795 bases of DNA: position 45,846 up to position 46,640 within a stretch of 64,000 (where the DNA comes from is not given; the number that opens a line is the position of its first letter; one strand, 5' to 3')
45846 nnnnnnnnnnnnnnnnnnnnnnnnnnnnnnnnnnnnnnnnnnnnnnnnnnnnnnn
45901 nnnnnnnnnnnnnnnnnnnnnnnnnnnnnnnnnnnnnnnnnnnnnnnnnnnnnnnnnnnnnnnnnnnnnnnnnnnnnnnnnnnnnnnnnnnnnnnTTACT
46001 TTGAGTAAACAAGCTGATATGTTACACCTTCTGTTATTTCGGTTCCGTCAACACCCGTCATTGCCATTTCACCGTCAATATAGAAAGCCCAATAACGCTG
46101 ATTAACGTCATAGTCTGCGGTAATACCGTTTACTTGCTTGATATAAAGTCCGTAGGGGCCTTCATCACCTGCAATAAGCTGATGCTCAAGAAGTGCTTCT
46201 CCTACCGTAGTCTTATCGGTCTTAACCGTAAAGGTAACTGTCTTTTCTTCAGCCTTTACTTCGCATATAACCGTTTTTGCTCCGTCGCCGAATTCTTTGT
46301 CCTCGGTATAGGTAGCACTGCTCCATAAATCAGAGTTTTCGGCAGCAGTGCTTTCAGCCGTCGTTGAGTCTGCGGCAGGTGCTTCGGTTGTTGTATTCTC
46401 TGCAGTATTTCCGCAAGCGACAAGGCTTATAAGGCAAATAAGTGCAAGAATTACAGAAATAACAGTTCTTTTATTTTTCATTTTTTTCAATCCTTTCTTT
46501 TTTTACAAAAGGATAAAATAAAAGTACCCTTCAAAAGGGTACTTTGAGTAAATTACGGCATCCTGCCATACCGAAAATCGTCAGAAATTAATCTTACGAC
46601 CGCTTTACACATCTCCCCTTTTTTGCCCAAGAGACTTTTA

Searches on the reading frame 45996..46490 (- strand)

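Call 51: search_protein_families(library=pfam, proteins=[window:45996-46490:-], max_evalue=0.0001)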
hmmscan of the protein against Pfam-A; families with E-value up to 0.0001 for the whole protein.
window:45996-46490:- (164 aa): 1 family
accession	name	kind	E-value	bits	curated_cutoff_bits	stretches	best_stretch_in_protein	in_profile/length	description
PF14478.12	DUF4430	-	7.3e-10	39.6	23.8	1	95-155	3-63/72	Domain of unknown function (DUF4430)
